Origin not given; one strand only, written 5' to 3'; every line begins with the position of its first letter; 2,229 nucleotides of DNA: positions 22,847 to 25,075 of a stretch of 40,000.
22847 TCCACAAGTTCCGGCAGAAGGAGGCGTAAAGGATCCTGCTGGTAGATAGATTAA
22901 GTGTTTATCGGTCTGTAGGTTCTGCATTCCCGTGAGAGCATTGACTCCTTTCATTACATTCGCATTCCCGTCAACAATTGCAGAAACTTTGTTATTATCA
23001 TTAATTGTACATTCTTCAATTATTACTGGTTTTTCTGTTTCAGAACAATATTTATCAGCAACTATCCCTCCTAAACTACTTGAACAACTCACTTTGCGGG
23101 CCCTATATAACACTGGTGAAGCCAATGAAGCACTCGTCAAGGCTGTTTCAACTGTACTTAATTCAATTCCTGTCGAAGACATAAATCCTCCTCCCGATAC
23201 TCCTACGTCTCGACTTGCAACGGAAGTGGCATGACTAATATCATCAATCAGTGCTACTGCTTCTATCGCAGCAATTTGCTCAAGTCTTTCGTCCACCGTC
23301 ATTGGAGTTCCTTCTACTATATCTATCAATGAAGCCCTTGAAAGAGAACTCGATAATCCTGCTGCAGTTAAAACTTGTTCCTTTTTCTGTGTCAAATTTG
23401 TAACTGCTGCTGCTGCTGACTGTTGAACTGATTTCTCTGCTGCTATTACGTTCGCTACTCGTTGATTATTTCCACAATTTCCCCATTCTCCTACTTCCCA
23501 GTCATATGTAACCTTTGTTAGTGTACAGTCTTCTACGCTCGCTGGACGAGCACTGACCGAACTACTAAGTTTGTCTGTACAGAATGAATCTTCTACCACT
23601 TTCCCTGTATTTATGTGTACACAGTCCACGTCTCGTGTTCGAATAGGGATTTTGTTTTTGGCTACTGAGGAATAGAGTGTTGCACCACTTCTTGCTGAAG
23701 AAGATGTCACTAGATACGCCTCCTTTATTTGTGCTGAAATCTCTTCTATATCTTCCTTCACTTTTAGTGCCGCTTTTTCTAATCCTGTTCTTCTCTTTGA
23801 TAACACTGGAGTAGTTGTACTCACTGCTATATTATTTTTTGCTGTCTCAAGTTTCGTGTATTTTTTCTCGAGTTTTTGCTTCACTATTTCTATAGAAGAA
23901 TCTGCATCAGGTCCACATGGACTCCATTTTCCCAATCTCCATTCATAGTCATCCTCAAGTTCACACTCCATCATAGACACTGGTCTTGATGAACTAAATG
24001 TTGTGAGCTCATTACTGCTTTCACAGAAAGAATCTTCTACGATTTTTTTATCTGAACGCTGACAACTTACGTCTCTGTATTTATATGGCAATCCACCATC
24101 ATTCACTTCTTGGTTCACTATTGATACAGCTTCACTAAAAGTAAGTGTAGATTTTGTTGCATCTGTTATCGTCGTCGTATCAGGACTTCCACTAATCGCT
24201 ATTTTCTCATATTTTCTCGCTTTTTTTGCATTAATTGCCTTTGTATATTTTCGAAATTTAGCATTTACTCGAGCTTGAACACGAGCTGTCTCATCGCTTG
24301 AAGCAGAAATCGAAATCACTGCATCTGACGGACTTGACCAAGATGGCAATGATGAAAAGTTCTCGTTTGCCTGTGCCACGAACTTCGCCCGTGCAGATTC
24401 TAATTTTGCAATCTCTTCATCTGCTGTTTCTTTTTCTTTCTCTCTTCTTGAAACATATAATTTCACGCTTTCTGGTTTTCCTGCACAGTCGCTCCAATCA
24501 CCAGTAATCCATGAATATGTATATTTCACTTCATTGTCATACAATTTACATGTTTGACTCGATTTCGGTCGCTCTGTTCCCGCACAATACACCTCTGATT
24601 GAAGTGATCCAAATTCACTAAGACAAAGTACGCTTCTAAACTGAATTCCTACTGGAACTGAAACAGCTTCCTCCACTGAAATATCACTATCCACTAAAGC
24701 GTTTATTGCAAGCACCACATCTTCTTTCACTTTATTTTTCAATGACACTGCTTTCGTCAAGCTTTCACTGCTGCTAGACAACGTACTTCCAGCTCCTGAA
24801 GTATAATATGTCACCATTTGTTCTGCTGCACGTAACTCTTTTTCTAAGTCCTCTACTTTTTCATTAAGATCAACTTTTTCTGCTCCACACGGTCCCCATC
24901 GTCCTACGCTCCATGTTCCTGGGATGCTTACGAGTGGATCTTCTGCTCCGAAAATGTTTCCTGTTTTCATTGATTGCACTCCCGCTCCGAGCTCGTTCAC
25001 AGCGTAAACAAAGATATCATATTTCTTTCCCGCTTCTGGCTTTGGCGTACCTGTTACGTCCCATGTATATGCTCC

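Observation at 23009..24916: Four thrombospondin-type-1 (ADAMTS-style)-like cysteine modules, each split by a long helical or low-complexity insert, in a bacterial surface protein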

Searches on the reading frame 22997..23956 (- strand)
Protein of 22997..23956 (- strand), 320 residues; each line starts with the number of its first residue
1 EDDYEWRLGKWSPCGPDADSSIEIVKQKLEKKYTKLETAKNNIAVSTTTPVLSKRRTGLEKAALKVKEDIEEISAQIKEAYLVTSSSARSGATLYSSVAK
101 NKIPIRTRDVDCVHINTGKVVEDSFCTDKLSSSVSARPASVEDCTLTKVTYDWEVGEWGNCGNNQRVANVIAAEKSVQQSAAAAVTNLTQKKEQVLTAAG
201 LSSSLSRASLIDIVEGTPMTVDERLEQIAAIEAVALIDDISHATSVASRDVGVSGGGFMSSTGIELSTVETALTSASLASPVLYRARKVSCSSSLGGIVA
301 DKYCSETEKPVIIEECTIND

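Call 65: predict_structure(alignment_id=A6)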
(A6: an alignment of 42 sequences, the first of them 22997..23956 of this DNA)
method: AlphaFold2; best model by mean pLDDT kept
length: 320 residues; sequences in the alignment: 42
mean_pLDDT: 78.5   pTM: 0.52
mean pLDDT of the five models: 78.5, 78.2, 77.2, 75.7, 75.1
residues with pLDDT >= 90: 54; 70-90: 197; 50-70: 43; < 50: 26
segments of 3 or more residues with pLDDT < 50: 83-101, 254-260
pLDDT, mean of each block of 10 residues (from residue 1): 88 67 81 89 74 86 88 76 46 42 76 94 81 75 80 92 85 87 87 88 86 73 78 80 78 47 72 72 88 85 83 85
secondary structure, 60 per line:
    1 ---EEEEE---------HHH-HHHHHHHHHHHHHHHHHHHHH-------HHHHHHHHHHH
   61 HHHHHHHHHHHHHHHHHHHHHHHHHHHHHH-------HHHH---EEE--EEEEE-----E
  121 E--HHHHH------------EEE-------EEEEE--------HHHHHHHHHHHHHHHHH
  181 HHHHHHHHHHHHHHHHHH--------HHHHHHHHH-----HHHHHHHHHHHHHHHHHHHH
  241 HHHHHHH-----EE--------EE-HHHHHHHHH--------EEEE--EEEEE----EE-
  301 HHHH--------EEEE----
elements in order: E4-8 H22-42 H50-90 H98-101 E105-107 E110-114 H124-128 E141-143 E151-155 H164-198 H207-215 H221-247 H266-274 E283-286 E289-293 H301-304 E313-316

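Call 72: fold_search(model_id=the predicted structure, library=pdb)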
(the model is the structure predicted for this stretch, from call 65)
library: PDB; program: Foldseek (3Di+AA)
matches with E <= 10: 109; with E <= 0.001: 0
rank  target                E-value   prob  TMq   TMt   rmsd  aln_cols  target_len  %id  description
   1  8oxr                  1.7e-01  0.84  0.15  0.36  13.3       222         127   13  Structure of the N-terminal didomain d1_d2 of the Thrombospondin type-1 domain-containing 7A (released 2024-05-15)
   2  9sob_C16              6.7e-01  0.09  0.16  0.04  22.9       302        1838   12  Structural Model of the Nuclear Pore Complex in Arabidopsis thaliana (released 2025-11-05)
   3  3hai_A                1.4e+00  0.15  0.17  0.19  30.9       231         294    9  Crystal structure of human PACSIN1 F-BAR domain (P21 lattice) (released 2009-06-16)
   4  8glv_5V               1.5e+00  0.97  0.17  0.27   0.8        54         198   18  96-nm repeat unit of doublet microtubules from Chlamydomonas reinhardtii flagella (released 2023-05-31)
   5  4yln_C                1.7e+00  0.07  0.18  0.06  28.2       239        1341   14  E. coli Transcription Initiation Complex - 17-bp spacer and 4-nt RNA (released 2015-04-22)
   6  6u42_5V               1.8e+00  0.96  0.17  0.48   0.9        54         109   18  Natively decorated ciliary doublet microtubule (released 2019-11-13)
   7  6u42_5T               1.8e+00  0.96  0.17  0.27   0.9        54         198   18  Natively decorated ciliary doublet microtubule (released 2019-11-13)
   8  6n61_C                2.1e+00  0.08  0.17  0.05  25.1       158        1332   12  Escherichia coli RNA polymerase sigma70-holoenzyme bound to upstream fork promoter DNA and Capistruin (released 2019-01-09)
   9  6u42_5S               2.4e+00  0.92  0.17  0.27   0.9        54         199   18  Natively decorated ciliary doublet microtubule (released 2019-11-13)
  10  4hwh_B                3.0e+00  0.10  0.11  0.31  17.8        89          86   13  Crystal structure of ATBAG4 (released 2013-05-29)
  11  7m4v_P                3.0e+00  0.08  0.11  0.24  11.4        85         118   20  A. baumannii Ribosome-Eravacycline complex: 50S (released 2021-05-19)
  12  4bne_B                3.0e+00  0.06  0.14  0.15  28.8       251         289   10  Pacsin2 Interacts with Membranes and Actin-Filaments (released 2014-05-14)
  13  8qae_A                3.3e+00  0.04  0.13  0.19  20.2       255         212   12  X-ray crystal structure of a de novo designed single-chain antiparallel 6-helix alpha-helical barrel, sc-apCC-6-SLLA (released 2024-07-03)
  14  3zci                  3.7e+00  0.05  0.15  0.22  19.8       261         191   10  Crystal structure of Helicobacter pylori T4SS protein CagL in a cubic crystal form with a distorted helical conformation (released 2013-10-09)
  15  3zcj_C                3.7e+00  0.04  0.13  0.20  24.5       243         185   11  Crystal structure of Helicobacter pylori T4SS protein CagL in a tetragonal crystal form with a helical RGD-motif (6 Mo (released 2013-10-09)
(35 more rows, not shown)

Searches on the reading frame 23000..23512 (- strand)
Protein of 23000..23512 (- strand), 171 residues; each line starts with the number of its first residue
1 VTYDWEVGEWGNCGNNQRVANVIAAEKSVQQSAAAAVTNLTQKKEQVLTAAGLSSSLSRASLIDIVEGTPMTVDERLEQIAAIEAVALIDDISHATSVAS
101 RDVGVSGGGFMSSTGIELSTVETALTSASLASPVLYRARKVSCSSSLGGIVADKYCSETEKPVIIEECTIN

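Call 6: search_protein_families(library=pfam, proteins=[window:23000-23512:-], max_evalue=10)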
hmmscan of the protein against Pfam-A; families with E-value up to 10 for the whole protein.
seq(171 aa): 1 family
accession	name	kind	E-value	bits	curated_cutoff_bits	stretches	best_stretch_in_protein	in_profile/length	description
PF19030.6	TSP1_ADAMTS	-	0.00025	21.7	23.8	1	137-169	18-51/55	Thrombospondin type 1 domain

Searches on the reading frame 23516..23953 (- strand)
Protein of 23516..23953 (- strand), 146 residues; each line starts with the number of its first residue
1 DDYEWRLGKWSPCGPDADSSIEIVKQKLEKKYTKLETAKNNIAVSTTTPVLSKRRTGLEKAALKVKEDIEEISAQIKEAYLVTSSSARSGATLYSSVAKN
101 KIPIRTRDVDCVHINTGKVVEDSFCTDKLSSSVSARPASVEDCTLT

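Call 6: search_protein_families(library=pfam, proteins=[window:23516-23953:-], max_evalue=10)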
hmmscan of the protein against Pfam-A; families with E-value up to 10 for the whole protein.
seq(146 aa): 10 families
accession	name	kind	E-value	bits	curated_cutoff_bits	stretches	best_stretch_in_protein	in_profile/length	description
PF19030.6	TSP1_ADAMTS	-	0.0057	17.3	23.8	1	105-144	18-51/55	Thrombospondin type 1 domain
PF15015.11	NYD-SP12_N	-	0.0069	15.3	29.2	1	25-116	40-128/564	Spermatogenesis-associated, N-terminal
PF13864.11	Enkurin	-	0.0071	17.3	23.6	1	23-74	39-90/92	Calmodulin-binding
PF00261.25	Tropomyosin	-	0.021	14.7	38.6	1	21-88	50-118/242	Tropomyosin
PF18975.6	DUF5711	-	0.021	14.5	26.3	1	22-85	272-336/344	Family of unknown function (DUF5711)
PF24481.2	CT398_CC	-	0.074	13.3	27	1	18-80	56-122/180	CT398-like coiled coil hairpin domain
PF24682.1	OB_RRP5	-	0.12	12.6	27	1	53-97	4-48/90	RRP5 OB-fold domain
PF19962.4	EAD9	-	0.16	12.2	25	1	19-37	2-20/62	Effector-associated domain 9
PF02996.22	Prefoldin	-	0.43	11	23.2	1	50-79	81-110/120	Prefoldin subunit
PF02370.21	M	-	0.93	10.7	20.8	1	25-40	3-18/21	M protein repeat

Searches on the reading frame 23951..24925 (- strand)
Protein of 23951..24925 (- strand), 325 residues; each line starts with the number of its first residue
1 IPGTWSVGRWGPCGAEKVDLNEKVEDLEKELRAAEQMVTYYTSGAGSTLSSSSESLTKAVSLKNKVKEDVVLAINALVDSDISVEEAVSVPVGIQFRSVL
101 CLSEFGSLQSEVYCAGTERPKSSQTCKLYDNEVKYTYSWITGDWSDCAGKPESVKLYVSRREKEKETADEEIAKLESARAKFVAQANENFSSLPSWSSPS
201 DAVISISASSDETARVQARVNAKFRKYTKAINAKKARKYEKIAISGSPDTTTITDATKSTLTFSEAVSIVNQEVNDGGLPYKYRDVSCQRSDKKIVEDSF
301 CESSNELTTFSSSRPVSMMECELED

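Call 40: find_related_loci(query=A4, collection=metagenome_contigs, flank=5000)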
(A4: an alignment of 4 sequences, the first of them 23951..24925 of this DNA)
Query A4 (325 aa) in metagenome_contigs; peptide patterns used: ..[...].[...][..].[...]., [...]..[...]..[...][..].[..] (x = any residue, [..] = any of these).
66 stretches matched a pattern; 10 encode a relative of the query (tblastn E <= 1e-3); 9 distinct loci.
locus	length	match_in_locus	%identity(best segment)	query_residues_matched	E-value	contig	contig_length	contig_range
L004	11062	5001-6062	22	2-309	5e-14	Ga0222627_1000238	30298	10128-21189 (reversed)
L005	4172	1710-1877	43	93-148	7e-10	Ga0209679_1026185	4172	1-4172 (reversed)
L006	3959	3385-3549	42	93-147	2e-9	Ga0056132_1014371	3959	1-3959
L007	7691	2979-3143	44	93-147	3e-9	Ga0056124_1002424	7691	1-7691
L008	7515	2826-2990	44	93-147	3e-9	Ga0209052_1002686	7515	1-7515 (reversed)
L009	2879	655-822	39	93-148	2e-8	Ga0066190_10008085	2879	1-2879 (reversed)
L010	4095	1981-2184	32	94-165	6e-8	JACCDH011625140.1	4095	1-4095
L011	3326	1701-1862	35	95-149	3e-6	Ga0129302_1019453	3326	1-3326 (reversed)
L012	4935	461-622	34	93-150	2e-5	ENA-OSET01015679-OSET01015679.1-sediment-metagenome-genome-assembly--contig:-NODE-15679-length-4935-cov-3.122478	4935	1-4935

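Call 49: search_protein_families(library=pfam, proteins=[L004:7285-10350:+], max_evalue=0.01)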
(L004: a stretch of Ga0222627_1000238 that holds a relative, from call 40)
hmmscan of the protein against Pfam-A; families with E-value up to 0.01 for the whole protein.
L004:7285-10350:+ (1021 aa): 1 family
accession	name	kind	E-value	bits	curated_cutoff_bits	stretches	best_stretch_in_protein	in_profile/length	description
PF19030.6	TSP1_ADAMTS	-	0.0018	18.9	23.8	0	752-786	16-52/55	Thrombospondin type 1 domain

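Call 81: search_protein_families(library=phrogs, proteins=[L004:2685-6371:+], max_evalue=0.01)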
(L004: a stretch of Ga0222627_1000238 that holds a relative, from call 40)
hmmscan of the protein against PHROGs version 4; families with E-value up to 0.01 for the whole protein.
L004:2685-6371:+ (1228 aa): 0 families

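Call 93: find_related_loci(query=A4, collection=viral_contigs, flank=3000)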
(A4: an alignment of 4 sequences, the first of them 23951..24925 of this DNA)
Query A4 (325 aa) in viral_contigs; peptide patterns used: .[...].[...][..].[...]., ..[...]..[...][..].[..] (x = any residue, [..] = any of these).
47 stretches matched a pattern, but none encodes a relative of the query by tblastn (E <= 1e-3).

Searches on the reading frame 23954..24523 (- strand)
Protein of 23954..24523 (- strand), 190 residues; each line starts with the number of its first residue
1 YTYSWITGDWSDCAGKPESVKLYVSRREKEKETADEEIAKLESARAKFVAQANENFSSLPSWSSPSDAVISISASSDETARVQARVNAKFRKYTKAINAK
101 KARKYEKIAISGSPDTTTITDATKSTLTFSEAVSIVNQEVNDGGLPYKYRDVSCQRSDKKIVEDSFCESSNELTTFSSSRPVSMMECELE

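Call 6: search_protein_families(library=pfam, proteins=[window:23954-24523:-], max_evalue=10)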
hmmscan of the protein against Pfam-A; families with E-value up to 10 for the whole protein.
seq(190 aa): 2 families
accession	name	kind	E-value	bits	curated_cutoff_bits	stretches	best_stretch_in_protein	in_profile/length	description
PF10500.14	SR-25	-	0.03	14.3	40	1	25-107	34-116/226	Nuclear RNA-splicing-associated protein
PF19030.6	TSP1_ADAMTS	-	0.038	14.7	23.8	1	147-172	17-43/55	Thrombospondin type 1 domain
